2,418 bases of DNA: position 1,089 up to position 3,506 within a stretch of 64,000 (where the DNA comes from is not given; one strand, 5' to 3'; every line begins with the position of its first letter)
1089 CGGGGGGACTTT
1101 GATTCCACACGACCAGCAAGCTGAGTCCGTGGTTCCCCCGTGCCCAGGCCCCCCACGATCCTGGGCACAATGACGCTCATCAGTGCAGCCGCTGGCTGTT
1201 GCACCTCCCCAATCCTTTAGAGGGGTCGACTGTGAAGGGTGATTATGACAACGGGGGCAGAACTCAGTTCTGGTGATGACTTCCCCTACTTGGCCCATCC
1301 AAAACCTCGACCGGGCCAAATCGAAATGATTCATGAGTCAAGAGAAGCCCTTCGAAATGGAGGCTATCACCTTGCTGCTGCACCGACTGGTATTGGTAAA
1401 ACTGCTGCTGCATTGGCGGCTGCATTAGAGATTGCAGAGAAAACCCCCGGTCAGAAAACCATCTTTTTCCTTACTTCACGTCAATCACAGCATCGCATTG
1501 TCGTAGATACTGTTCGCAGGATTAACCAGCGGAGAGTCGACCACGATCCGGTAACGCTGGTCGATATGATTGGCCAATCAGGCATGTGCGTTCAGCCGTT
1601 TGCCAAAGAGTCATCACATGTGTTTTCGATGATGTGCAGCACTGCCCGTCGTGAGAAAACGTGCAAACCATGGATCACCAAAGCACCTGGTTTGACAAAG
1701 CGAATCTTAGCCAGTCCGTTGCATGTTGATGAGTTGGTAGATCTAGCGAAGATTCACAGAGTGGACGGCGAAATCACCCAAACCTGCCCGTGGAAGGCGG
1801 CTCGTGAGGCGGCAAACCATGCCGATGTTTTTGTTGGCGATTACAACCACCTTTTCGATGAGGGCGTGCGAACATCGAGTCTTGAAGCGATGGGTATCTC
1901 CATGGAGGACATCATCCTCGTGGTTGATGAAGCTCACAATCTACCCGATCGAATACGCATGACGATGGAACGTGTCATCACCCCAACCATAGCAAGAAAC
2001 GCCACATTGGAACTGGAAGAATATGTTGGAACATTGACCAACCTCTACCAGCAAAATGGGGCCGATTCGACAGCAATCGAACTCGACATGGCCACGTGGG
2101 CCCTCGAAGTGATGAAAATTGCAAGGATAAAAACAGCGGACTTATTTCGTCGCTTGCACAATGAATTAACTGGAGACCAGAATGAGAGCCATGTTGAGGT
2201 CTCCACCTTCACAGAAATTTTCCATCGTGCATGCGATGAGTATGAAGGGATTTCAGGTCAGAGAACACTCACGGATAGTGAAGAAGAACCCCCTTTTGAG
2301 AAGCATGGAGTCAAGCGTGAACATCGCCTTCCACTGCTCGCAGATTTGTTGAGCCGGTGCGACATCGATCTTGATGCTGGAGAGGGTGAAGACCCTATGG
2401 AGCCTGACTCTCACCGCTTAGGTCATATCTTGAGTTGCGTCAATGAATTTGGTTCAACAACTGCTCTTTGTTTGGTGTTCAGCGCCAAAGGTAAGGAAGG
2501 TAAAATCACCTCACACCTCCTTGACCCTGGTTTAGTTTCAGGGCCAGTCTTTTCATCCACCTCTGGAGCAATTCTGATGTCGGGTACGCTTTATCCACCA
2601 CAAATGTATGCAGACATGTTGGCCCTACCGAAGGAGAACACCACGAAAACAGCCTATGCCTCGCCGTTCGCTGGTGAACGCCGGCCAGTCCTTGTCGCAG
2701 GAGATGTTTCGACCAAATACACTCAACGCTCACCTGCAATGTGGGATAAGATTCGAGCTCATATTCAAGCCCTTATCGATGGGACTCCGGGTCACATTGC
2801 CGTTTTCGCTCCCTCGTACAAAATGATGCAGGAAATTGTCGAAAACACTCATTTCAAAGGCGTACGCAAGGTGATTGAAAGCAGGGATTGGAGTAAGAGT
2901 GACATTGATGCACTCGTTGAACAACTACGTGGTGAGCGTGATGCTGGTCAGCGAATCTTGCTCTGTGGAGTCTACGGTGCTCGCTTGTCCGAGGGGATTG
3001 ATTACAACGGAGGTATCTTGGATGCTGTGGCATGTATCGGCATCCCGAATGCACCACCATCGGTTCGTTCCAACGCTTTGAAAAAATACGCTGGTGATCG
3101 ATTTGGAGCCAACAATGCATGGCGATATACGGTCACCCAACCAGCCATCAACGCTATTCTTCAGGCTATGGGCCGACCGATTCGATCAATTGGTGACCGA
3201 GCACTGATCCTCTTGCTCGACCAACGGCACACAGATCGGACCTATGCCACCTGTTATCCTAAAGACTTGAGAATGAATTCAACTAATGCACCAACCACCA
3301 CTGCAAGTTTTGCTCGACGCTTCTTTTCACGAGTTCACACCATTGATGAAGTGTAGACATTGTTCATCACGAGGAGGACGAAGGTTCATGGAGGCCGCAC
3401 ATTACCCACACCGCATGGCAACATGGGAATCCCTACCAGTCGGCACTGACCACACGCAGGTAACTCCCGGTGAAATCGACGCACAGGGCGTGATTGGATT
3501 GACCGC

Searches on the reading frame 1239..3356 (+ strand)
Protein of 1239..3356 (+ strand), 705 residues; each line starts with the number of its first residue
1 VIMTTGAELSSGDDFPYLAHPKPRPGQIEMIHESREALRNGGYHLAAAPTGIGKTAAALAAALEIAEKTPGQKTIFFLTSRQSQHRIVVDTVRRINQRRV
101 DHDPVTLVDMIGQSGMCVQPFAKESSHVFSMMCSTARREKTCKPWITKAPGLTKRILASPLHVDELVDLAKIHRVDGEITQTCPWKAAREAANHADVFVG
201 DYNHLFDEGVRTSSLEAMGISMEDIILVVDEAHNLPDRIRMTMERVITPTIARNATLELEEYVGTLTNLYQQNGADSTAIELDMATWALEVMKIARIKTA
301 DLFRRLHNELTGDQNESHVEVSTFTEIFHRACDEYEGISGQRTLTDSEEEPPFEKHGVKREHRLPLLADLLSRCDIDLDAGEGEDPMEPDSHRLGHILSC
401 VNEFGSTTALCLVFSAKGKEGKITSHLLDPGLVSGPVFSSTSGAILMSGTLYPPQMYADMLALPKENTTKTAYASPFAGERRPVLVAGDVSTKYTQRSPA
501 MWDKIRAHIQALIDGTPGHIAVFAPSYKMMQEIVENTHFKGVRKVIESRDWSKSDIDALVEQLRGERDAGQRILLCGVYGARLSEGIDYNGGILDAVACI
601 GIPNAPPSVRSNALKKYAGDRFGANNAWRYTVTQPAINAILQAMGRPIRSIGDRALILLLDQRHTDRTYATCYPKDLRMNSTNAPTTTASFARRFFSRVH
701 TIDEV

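Call 84: search_protein_families(library=pfam, proteins=[window:1239-3356:+], max_evalue=0.00001)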
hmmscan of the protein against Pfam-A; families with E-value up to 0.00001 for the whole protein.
window:1239-3356:+ (705 aa): 5 families
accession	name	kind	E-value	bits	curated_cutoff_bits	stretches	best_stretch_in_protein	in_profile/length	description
PF13307.12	Helicase_C_2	-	9e-28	97.9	25.3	1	510-678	2-168/170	Helicase C-terminal domain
PF06733.21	DEAD_2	-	5.2e-18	65.7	21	1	82-242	6-162/172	DEAD_2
PF00270.35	DEAD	-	4.8e-08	33.3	26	0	38-90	11-64/167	DEAD/DEAH box helicase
PF04851.21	ResIII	-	7.7e-08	32.9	22.5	0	22-83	3-64/164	Type III restriction enzyme, res subunit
PF06777.17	HBB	-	2.8e-06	27.5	30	1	416-495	114-189/190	Helical and beta-bridge domain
